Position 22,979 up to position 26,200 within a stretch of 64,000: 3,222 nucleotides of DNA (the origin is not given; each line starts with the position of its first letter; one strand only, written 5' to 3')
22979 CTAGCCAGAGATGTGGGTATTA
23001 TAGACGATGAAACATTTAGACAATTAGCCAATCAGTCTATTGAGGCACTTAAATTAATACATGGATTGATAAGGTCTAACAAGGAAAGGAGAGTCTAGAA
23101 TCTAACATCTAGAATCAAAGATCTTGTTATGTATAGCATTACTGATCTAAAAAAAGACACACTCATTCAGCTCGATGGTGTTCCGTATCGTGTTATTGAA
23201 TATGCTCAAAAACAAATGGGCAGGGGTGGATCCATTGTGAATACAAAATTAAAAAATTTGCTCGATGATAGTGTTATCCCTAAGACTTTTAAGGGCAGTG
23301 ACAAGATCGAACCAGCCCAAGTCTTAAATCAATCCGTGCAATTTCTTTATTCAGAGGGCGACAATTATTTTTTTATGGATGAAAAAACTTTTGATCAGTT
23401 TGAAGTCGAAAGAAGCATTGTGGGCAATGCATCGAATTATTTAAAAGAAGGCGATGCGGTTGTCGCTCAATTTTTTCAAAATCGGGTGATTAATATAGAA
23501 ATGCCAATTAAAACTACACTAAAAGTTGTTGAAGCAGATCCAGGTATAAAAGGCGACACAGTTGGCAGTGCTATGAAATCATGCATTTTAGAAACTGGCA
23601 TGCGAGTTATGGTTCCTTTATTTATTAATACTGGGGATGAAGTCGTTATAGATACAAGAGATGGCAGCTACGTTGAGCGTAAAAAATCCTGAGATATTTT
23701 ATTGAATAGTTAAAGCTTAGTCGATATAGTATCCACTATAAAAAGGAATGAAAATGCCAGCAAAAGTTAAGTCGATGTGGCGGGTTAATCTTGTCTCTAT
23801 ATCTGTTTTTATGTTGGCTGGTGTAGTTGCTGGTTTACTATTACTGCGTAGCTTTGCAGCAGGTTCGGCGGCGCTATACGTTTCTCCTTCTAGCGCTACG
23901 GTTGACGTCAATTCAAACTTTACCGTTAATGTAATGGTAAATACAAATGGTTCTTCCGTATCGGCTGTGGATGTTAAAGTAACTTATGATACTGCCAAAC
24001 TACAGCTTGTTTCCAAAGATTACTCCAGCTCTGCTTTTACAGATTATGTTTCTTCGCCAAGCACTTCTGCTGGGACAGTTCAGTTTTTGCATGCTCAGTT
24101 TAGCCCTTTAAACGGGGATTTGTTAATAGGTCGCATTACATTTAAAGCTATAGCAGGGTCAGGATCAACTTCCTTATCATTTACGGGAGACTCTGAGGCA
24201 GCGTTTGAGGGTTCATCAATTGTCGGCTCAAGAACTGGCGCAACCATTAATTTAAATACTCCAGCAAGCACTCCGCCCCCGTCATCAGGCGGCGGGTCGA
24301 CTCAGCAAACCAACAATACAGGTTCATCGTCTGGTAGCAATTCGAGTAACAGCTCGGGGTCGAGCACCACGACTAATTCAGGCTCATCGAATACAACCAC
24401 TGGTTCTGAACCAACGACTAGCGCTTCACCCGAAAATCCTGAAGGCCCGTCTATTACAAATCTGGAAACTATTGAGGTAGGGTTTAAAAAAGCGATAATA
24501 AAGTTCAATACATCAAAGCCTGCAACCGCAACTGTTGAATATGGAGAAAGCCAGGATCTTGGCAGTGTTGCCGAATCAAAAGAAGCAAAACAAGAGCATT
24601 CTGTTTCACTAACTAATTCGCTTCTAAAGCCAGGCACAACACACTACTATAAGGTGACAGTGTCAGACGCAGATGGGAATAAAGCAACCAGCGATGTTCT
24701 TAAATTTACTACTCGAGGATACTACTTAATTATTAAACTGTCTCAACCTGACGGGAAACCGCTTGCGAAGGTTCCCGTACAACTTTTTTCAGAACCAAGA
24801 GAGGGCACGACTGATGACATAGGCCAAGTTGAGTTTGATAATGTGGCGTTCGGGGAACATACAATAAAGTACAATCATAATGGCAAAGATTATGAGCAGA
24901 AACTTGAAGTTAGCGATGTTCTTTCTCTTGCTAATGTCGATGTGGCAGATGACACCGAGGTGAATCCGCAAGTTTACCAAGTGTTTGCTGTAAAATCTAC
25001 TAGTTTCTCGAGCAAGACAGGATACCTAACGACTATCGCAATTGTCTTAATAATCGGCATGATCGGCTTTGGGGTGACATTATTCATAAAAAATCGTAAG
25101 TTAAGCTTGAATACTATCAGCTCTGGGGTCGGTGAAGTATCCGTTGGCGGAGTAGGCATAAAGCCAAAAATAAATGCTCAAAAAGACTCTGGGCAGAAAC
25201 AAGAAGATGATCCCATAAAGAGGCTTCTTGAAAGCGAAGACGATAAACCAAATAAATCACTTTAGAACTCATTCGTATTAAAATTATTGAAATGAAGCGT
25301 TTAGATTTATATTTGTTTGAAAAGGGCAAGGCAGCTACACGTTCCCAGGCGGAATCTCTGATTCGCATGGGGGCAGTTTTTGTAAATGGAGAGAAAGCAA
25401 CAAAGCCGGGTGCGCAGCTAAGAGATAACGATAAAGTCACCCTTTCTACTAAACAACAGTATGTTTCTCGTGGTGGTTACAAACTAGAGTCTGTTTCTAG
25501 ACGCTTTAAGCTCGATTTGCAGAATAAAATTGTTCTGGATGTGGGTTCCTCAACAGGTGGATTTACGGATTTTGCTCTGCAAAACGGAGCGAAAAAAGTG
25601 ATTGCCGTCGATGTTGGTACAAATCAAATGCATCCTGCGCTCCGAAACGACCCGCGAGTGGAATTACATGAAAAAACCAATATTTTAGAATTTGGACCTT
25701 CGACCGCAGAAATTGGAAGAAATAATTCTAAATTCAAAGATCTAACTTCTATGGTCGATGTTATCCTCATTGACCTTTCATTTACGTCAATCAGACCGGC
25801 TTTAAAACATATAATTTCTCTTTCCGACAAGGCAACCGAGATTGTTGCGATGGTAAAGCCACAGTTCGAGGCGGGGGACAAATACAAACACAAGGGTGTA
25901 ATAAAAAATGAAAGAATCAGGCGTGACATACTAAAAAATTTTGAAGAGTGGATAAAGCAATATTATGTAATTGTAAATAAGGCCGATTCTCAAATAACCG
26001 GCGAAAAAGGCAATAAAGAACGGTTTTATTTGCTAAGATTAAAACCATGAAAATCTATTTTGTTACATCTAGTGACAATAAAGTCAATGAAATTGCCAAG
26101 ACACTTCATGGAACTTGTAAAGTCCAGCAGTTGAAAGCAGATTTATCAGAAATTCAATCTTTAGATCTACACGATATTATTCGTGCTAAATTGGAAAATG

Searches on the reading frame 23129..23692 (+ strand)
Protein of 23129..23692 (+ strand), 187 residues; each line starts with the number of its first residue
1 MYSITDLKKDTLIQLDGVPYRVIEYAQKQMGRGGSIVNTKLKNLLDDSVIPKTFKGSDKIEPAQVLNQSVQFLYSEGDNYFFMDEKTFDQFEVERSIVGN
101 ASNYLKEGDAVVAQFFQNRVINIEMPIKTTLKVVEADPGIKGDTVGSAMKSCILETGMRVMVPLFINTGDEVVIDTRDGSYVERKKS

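Call 8: search_protein_families(library=pfam, proteins=[window:23129-23692:+], max_evalue=0.01)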
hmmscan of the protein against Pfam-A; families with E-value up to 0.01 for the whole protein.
window:23129-23692:+ (187 aa): 3 families
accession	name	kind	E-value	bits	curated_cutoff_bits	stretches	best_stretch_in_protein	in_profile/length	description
PF09285.17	Elong-fact-P_C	-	5.6e-25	87.2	25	1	130-184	2-56/56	Elongation factor P, C-terminal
PF01132.26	EFP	-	5.3e-19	68.4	27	1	69-121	2-54/54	Elongation factor P (EF-P) OB domain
PF08207.18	EFP_N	-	2e-16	60.2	23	1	4-60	2-58/58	Elongation factor P (EF-P) KOW-like domain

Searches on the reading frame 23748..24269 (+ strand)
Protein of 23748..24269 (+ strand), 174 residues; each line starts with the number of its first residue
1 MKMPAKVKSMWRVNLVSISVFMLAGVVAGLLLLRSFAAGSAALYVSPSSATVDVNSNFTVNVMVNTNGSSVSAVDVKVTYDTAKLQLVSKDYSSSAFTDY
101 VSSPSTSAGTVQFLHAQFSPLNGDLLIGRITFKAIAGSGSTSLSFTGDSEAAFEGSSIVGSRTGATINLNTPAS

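Call 21: search_protein_families(library=pfam, proteins=[window:23748-24269:+], max_evalue=10)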
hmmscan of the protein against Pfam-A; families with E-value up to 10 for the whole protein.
seq(174 aa): 3 families
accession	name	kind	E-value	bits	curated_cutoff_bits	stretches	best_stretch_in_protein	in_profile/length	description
PF00963.24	Cohesin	-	1.5e-08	35.3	24.1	1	46-147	4-116/139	Cohesin domain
PF03944.20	Endotoxin_C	-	0.0071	17.2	21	1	56-132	62-138/142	delta endotoxin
PF10642.14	Tom5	-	0.15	12.6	26.1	1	33-47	24-38/46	Mitochondrial import receptor subunit or translocase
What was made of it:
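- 23748..25265 (+): Candidate anchor (505 aa; MCE7936458.1). In order: signal peptide, cohesin domain (aa 46-147, nt 23883-24188), Ser/Thr/Gly-rich linker, two Ig-like or prealbumin-like domains, TM helix (aa 427-447, nt 25026-25088), charged tail. Pfam Cohesin 35.3 bits against cutoff 24.1 on aa 1-174 (call 21).
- On Cohesin (Pfam PF00963), for the protein at 23748-25265: 35.3 bits against a cutoff of 24.1, E 1.5e-8, when aa 1-174 are scanned alone (call 21).
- Checked: Pfam Cohesin scores 35.3 bits against a cutoff of 24.1 when aa 1-174 are scanned alone (call 21).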

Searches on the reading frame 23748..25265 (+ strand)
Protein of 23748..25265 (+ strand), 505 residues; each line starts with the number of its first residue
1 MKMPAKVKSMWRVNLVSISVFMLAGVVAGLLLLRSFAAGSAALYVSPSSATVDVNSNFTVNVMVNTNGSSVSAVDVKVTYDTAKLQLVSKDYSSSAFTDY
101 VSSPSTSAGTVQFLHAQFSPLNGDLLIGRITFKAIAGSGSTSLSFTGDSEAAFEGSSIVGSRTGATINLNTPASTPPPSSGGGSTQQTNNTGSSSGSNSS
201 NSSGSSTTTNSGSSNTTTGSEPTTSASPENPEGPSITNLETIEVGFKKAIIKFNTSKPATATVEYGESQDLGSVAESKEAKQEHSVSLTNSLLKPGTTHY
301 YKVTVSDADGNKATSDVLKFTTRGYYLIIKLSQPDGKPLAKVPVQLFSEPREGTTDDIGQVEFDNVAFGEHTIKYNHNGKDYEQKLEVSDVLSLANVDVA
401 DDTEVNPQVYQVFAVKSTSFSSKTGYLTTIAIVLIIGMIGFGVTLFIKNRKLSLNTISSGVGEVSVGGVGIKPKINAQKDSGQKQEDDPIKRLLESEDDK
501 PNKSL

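Call 8: search_protein_families(library=pfam, proteins=[window:23748-25265:+], max_evalue=0.01)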
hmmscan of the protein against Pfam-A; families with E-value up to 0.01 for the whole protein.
window:23748-25265:+ (505 aa): 3 families
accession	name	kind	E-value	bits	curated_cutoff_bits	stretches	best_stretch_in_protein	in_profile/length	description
PF17789.7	MG4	-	1.9e-06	28.4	24.7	0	325-363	16-58/95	Macroglobulin domain MG4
PF25077.1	DUF7800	-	0.0015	19.1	27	0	244-308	13-74/89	Domain of unknown function (DUF7800)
PF17802.7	SpaA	-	0.0059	17.2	23.1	0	327-376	4-59/91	Prealbumin-like fold domain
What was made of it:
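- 23748..25265 (+): MG4, DUF7800 and SpaA hits (call 8).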

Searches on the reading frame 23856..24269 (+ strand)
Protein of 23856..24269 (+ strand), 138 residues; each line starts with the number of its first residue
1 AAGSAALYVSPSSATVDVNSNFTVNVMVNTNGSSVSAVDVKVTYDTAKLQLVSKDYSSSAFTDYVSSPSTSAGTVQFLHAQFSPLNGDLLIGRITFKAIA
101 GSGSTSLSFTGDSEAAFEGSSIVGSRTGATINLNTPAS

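Call 79: search_solved_structures(query=window:23856-24269:+, max_evalue=10, show_alignments=2)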
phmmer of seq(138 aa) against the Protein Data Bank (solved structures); distinct sequences matched with E-value up to 10: 3.
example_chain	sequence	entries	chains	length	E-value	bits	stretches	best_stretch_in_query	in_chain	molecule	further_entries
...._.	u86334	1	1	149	0.19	15.3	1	15-128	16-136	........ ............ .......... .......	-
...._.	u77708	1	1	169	0.29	14.7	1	15-115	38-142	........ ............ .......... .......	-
4km8_A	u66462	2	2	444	1.8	12.1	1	22-125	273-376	Suppressor of fused homolog | Sufu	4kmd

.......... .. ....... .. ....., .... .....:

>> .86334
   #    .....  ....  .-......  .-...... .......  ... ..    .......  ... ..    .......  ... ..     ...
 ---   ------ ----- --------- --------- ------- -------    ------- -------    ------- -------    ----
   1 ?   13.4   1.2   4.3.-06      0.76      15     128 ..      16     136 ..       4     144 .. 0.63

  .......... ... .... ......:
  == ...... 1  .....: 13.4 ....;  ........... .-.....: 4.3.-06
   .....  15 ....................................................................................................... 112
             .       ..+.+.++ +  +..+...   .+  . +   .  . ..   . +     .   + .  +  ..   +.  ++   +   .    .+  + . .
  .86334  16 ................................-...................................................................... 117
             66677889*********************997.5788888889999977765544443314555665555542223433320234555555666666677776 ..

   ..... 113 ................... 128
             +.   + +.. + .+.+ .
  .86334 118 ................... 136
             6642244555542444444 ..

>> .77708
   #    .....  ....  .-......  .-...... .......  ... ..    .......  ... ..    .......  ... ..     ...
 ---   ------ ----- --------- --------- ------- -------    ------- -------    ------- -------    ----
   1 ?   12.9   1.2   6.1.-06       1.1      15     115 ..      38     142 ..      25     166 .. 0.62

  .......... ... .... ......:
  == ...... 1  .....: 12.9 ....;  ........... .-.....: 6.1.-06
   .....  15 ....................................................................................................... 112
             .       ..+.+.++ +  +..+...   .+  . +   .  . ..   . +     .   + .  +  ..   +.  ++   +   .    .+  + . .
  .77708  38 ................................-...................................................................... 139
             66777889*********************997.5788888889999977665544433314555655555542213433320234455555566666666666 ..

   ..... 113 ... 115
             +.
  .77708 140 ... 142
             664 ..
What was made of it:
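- On Cohesin (Pfam PF00963), for the protein at 23748-25265: PDB cohesins match only at E 0.19 (call 79).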

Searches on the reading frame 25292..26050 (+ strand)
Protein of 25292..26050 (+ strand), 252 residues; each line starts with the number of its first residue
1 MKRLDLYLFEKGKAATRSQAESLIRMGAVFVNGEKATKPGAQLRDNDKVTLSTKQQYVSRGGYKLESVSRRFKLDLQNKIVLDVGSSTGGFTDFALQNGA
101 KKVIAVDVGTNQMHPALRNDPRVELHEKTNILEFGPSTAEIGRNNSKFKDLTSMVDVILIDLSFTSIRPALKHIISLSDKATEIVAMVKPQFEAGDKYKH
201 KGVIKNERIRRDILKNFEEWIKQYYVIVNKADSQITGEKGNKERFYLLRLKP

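Call 8: search_protein_families(library=pfam, proteins=[window:25292-26050:+], max_evalue=0.01)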
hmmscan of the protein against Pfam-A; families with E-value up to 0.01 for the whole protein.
window:25292-26050:+ (252 aa): 6 families
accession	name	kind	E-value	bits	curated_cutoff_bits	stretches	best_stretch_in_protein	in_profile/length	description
PF01728.25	FtsJ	-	2.6e-37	128.9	24.1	1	57-247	1-178/181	FtsJ-like methyltransferase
PF01479.30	S4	-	1.3e-13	50.8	22.8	1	3-49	2-48/48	S4 domain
PF13275.11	S4_2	-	4.3e-05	23.8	24.6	1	19-55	25-61/65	S4 domain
PF22421.1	SYY_C-terminal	-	0.0004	20.7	27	1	8-49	25-66/83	Tyrosine--tRNA ligase SYY-like C-terminal domain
PF13649.12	Methyltransf_25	-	0.0021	19.1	27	0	81-120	1-41/97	Methyltransferase domain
PF13489.12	Methyltransf_23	-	0.0041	17.3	27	0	66-116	11-60/164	Methyltransferase domain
